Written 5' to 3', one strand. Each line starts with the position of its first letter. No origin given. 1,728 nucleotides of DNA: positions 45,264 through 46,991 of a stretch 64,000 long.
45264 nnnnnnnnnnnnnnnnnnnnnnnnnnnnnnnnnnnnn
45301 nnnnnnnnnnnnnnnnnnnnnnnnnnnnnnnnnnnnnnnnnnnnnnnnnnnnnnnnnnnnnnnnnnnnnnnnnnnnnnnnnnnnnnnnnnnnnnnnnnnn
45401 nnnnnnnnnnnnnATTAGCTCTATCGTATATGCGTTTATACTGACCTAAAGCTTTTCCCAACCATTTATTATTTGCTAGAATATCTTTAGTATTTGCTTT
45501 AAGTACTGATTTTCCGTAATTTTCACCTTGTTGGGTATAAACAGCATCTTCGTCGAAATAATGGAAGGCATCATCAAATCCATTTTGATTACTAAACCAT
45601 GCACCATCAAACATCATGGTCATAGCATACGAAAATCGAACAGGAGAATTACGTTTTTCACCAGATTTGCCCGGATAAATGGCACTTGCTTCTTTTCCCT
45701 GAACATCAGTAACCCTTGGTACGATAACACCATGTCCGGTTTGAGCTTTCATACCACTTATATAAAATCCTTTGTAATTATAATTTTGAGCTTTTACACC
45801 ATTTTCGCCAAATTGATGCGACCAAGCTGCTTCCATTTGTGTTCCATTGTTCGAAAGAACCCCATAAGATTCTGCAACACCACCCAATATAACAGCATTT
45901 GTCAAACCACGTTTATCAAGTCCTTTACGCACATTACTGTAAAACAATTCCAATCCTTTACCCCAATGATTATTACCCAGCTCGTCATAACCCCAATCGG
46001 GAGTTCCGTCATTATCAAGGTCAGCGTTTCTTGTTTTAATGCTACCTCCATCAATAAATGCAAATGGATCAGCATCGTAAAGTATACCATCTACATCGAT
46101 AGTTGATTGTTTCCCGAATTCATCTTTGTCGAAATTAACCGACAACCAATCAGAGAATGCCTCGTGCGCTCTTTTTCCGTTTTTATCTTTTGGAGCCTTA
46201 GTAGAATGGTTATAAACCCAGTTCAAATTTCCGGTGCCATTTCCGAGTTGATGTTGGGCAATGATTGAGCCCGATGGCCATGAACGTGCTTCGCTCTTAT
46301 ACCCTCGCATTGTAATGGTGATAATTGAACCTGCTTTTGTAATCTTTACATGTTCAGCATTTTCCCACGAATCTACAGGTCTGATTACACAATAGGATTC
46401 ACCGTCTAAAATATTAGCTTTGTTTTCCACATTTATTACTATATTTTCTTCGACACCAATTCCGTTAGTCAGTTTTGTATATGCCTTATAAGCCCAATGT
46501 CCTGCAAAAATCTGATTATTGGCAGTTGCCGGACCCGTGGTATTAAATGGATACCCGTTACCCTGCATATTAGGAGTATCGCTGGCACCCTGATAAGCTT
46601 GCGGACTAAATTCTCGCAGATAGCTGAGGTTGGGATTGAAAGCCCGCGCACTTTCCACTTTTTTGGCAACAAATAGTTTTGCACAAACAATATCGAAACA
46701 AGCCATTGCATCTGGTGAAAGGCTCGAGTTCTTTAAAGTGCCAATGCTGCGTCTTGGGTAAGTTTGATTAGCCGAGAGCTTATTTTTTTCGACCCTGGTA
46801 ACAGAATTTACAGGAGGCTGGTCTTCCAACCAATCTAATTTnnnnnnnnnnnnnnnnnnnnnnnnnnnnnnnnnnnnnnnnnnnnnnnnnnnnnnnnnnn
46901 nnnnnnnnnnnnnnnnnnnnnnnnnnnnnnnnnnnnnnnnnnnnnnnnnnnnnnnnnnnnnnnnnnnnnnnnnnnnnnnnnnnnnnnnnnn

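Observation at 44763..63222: Four-member family of uncharacterised putative glycosidases arranged as two T9SS/non-T9SS pairs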

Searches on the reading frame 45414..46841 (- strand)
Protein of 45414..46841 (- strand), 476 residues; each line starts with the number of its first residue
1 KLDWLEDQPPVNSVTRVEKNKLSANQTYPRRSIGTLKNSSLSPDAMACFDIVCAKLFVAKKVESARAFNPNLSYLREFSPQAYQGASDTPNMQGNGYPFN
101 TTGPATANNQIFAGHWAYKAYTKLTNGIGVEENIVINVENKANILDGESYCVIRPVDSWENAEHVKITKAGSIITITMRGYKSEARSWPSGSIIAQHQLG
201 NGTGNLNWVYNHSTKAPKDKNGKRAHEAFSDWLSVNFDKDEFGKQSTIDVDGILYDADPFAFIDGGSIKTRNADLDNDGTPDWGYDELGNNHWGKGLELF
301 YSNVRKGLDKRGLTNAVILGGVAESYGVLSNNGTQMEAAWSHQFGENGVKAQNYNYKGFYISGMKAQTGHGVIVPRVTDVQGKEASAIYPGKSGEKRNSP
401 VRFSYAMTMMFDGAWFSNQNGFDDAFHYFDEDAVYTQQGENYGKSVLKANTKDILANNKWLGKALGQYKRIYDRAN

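Call 44: predict_structure(alignment_id=A3)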
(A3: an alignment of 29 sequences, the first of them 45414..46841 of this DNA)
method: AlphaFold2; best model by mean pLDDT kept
length: 476 residues; sequences in the alignment: 29
mean_pLDDT: 87.2   pTM: 0.88
mean pLDDT of the five models: 87.2, 84.1, 81.8, 80.2, 77.3
residues with pLDDT >= 90: 260; 70-90: 183; 50-70: 26; < 50: 7
segments of 3 or more residues with pLDDT < 50: 1-5
pLDDT, mean of each block of 10 residues (from residue 1): 48 81 89 88 95 91 95 93 85 88 94 97 97 95 93 95 96 95 95 96 84 96 97 95 91 86 84 92 92 92 95 93 66 82 76 78 75 86 84 84 82 84 82 85 89 93 69 53
secondary structure, 60 per line:
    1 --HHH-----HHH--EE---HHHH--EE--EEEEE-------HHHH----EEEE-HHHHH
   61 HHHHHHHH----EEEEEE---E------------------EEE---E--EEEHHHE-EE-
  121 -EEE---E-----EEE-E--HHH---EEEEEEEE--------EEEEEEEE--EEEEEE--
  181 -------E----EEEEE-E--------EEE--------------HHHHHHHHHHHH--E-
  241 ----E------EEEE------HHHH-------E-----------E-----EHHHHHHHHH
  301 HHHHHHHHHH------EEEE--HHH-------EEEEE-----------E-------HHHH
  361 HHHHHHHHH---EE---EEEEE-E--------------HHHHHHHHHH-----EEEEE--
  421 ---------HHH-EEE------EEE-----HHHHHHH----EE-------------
elements in order: H21-24 E31-35 H43-46 E51-54 H56-68 E73-78 E101-103 E110-112 E122-124 E134-136 E147-154 E163-170 E173-178 E193-197 E208-210 H225-236 E252-255 H262-265 H292-310 E317-320 E333-337 H357-369 E378-382 H399-408 E414-418 E434-436 E443-445 H451-457

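Call 48: fold_search(model_id=the predicted structure, library=pdb)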
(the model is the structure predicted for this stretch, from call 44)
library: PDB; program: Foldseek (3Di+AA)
matches with E <= 10: 902; with E <= 0.001: 15
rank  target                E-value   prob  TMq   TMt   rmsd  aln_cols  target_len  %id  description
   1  9jog_A                7.5e-05  1.00  0.38  0.48   8.9       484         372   10  COMPLEX STRUCTURE OF ENDO-1,3-FUCANASE (FUN168D) WITH FUCOTETRAOSE FROM HOLOTHURIA TUBULOSA (released 2024-11-27)
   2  8eds_A                8.4e-05  1.00  0.29  0.29  12.1       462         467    8  Escherichia coli pyruvate kinase (PykF) P70Q (released 2022-11-16)
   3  9joc                  1.2e-04  1.00  0.38  0.48   8.9       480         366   11  CRYSTAL STRUCTURE OF ENDO-1,3-FUCANASE (FUN168D) FROM GH168 FAMILY (released 2024-11-27)
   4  4yng_D                1.3e-04  0.97  0.24  0.24  13.2       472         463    7  Twinned pyruvate kinase from E. coli in the T-state (released 2015-03-25)
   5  6k0k_B                1.4e-04  0.99  0.29  0.29  12.8       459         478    9  Crystal structure of Escherichia coli pyruvate kinase II (released 2020-05-13)
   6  4yng_C                2.0e-04  0.98  0.27  0.27  12.1       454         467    7  Twinned pyruvate kinase from E. coli in the T-state (released 2015-03-25)
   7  1pky_A                2.2e-04  0.97  0.25  0.25  13.7       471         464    8  PYRUVATE KINASE FROM E. COLI IN THE T-STATE (released 1995-12-07)
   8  4yng_H                2.5e-04  0.96  0.25  0.25  13.0       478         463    7  Twinned pyruvate kinase from E. coli in the T-state (released 2015-03-25)
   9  8eq1_A                2.5e-04  0.95  0.24  0.24  13.8       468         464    7  Escherichia coli pyruvate kinase D127N (released 2023-01-18)
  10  4yng_G                3.2e-04  0.99  0.28  0.29  12.2       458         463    7  Twinned pyruvate kinase from E. coli in the T-state (released 2015-03-25)
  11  1e0u_A                3.8e-04  0.98  0.28  0.28  12.0       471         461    8  Structure R271L mutant of E. coli pyruvate kinase (released 2000-04-11)
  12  3gg8_C                6.5e-04  0.97  0.28  0.27  14.3       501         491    9  Crystal structure of the Toxoplasma gondii Pyruvate Kinase N terminal truncated (released 2009-05-26)
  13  8ias_B                7.8e-04  0.99  0.30  0.29  11.4       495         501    6  Crystal structure of Streptococcus pneumoniae pyruvate kinase (released 2023-06-14)
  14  9jos                  8.3e-04  1.00  0.35  0.45   8.1       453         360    8  STRUCTURE OF ENDO-1,3-FUCANASE FROM GH168 FAMILY (released 2024-11-27)
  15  2e28                  9.9e-04  0.96  0.27  0.22  12.0       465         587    7  Crystal structure analysis of pyruvate kinase from Bacillus stearothermophilus (released 2008-02-05)
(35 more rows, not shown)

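Call 60: search_solved_structures(query=A4, max_evalue=10, show_alignments=5)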
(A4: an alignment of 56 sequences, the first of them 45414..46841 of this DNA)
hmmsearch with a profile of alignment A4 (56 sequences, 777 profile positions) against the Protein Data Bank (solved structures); distinct sequences matched with E-value up to 10: 24.
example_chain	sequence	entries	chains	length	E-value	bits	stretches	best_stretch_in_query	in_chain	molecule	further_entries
4mgq_A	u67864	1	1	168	2e-13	52.9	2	532-630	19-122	Glycosyl hydrolase family 10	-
1gui_A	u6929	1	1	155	4.4e-09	38.5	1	542-628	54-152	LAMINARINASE 16A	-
1k42_A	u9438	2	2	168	3.8e-06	28.8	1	520-614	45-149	Xylanase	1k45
4mgs_A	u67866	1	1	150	5.2e-06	28.3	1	508-608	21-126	Putative glycosyl hydrolase family 10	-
4qpw_A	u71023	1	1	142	5.3e-06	28.3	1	508-608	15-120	glycosyl hydrolase family 10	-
3jxs_A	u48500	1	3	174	1e-05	27.3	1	520-625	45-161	Xylanase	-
4y9v_A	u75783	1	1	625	5.7e-05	24.9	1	143-207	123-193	Particle-associated lyase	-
4q8k_A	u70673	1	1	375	0.00012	23.8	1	499-632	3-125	Alginase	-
12nz_A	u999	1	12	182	0.00015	23.5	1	542-634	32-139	GH26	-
2y6j_A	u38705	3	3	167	0.00024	22.8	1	520-614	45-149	XYLANASE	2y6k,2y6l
2y64_A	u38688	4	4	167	0.00024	22.8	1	520-614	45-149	XYLANASE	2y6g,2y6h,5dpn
3p6b_A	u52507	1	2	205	0.00027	22.7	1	496-614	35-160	Cellulose 1,4-beta-cellobiosidase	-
4bj0_A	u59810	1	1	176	0.00027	22.6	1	520-614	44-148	XYLANASE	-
1gu3_A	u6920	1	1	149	0.00083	21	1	499-609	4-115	ENDOGLUCANASE C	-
1ulo_A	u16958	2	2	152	0.00085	21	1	499-622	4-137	ENDOGLUCANASE C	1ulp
9k4a_A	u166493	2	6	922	0.011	17.3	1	143-189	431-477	Depolymerase, capsule K1-specific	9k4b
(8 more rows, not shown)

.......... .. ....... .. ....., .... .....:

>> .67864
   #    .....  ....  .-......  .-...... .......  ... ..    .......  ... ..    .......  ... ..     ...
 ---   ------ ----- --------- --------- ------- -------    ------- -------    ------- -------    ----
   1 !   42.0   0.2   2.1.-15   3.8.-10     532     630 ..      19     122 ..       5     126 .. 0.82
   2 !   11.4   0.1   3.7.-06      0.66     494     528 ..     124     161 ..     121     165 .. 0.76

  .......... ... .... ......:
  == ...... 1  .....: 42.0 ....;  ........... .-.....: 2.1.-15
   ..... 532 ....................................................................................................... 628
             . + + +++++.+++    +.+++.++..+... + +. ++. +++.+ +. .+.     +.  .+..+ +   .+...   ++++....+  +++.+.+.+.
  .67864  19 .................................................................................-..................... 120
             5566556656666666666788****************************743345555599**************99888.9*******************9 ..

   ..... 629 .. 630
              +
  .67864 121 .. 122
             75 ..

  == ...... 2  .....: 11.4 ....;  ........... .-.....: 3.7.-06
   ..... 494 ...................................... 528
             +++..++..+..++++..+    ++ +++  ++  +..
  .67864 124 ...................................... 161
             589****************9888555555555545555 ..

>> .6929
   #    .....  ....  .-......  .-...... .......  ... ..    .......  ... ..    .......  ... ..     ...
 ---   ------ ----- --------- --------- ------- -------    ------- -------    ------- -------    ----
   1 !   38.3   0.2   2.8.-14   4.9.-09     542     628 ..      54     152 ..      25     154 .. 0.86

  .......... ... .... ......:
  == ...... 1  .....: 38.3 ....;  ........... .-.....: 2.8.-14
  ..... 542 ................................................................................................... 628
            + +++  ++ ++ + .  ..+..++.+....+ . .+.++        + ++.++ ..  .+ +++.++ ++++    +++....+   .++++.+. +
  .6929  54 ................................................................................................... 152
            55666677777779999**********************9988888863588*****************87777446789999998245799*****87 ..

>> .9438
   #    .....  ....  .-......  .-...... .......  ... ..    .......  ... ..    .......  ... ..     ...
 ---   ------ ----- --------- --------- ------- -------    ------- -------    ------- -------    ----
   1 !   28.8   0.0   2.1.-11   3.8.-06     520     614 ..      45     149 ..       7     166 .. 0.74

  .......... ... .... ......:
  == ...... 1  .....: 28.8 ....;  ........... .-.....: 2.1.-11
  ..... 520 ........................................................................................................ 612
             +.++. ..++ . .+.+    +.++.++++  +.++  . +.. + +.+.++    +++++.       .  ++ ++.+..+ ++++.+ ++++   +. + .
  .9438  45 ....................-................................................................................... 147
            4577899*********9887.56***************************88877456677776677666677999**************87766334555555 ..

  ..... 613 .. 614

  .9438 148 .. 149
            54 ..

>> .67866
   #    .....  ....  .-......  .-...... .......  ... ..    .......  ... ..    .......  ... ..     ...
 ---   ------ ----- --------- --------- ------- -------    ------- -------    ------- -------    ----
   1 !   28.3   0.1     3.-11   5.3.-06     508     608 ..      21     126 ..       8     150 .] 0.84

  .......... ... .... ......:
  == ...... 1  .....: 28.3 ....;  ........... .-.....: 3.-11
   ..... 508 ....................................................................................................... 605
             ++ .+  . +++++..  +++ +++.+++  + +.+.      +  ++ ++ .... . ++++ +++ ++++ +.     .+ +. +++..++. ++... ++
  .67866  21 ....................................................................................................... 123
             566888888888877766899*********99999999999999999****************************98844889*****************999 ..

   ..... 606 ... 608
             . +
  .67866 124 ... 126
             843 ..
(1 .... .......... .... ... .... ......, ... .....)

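Call 94: search_protein_families(library=pfam, alignment_id=A4, max_evalue=0.01)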
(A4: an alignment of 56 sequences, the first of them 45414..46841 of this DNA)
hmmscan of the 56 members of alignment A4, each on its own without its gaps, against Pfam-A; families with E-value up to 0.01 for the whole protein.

A. member 1, window:45414-46841:- (476 aa): 0 families

B. families by the number of members that match (of 56 scanned): 28 families (the first 25 are shown)
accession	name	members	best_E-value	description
PF02018.23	CBM_4_9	37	2.8e-10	Carbohydrate binding domain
PF14885.12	GHL15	25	3.6e-10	Hypothetical glycosyl hydrolase family 15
PF18962.6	Por_Secre_tail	5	8.4e-12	Secretion system C-terminal sorting domain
PF17210.9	SdrD_B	3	1e-68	SdrD B-like domain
PF13620.12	CarboxypepD_reg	3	4.3e-15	Carboxypeptidase regulatory-like domain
PF11974.14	bMG3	3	2.1e-11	Bacterial alpha-2-macroglobulin MG3 domain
PF17802.7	SpaA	3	2.2e-10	Prealbumin-like fold domain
PF00404.24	Dockerin_1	2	1.5e-10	Dockerin type I domain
PF17957.7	Big_7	1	1.3e-24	Bacterial Ig domain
PF07705.17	CARDB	1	1e-23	CARDB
PF24517.2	CBM96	1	1e-22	Carbohydrate-binding module family 96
PF00395.25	SLH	1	1.9e-22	S-layer homology domain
PF03160.20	Calx-beta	1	1.2e-18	Calx-beta domain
PF22898.2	NOMO1-like_1st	1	7.1e-09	BOS complex subunit NOMO1-like, first beta sandwich domain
PF13715.12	CarbopepD_reg_2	1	2.8e-06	CarboxypepD_reg-like domain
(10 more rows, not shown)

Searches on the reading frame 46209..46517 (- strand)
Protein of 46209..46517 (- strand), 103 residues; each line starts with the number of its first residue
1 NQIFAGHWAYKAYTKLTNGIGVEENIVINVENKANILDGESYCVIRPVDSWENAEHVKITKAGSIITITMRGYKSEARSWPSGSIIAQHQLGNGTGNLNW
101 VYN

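Call 81: search_solved_structures(query=A6, max_evalue=1, show_alignments=4)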
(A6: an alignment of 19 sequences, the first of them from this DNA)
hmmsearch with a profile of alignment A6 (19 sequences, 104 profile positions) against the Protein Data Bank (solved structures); distinct sequences matched with E-value up to 1: 5.
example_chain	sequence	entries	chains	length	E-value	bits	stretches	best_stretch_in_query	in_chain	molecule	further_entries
7udk_A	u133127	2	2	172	0.0038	20.7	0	68-99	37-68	Designed helical repeat protein (DHR) RPB_LRP2_R4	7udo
4y9v_A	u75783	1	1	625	0.0042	20.5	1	12-75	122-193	Particle-associated lyase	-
9k4a_A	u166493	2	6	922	0.075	16.5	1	13-60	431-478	Depolymerase, capsule K1-specific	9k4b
1xef_A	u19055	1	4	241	0.47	14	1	15-63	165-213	Alpha-hemolysin translocation ATP-binding protein hlyB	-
2ffa_A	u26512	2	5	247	0.47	14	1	15-63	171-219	Alpha-hemolysin translocation ATP-binding protein hlyB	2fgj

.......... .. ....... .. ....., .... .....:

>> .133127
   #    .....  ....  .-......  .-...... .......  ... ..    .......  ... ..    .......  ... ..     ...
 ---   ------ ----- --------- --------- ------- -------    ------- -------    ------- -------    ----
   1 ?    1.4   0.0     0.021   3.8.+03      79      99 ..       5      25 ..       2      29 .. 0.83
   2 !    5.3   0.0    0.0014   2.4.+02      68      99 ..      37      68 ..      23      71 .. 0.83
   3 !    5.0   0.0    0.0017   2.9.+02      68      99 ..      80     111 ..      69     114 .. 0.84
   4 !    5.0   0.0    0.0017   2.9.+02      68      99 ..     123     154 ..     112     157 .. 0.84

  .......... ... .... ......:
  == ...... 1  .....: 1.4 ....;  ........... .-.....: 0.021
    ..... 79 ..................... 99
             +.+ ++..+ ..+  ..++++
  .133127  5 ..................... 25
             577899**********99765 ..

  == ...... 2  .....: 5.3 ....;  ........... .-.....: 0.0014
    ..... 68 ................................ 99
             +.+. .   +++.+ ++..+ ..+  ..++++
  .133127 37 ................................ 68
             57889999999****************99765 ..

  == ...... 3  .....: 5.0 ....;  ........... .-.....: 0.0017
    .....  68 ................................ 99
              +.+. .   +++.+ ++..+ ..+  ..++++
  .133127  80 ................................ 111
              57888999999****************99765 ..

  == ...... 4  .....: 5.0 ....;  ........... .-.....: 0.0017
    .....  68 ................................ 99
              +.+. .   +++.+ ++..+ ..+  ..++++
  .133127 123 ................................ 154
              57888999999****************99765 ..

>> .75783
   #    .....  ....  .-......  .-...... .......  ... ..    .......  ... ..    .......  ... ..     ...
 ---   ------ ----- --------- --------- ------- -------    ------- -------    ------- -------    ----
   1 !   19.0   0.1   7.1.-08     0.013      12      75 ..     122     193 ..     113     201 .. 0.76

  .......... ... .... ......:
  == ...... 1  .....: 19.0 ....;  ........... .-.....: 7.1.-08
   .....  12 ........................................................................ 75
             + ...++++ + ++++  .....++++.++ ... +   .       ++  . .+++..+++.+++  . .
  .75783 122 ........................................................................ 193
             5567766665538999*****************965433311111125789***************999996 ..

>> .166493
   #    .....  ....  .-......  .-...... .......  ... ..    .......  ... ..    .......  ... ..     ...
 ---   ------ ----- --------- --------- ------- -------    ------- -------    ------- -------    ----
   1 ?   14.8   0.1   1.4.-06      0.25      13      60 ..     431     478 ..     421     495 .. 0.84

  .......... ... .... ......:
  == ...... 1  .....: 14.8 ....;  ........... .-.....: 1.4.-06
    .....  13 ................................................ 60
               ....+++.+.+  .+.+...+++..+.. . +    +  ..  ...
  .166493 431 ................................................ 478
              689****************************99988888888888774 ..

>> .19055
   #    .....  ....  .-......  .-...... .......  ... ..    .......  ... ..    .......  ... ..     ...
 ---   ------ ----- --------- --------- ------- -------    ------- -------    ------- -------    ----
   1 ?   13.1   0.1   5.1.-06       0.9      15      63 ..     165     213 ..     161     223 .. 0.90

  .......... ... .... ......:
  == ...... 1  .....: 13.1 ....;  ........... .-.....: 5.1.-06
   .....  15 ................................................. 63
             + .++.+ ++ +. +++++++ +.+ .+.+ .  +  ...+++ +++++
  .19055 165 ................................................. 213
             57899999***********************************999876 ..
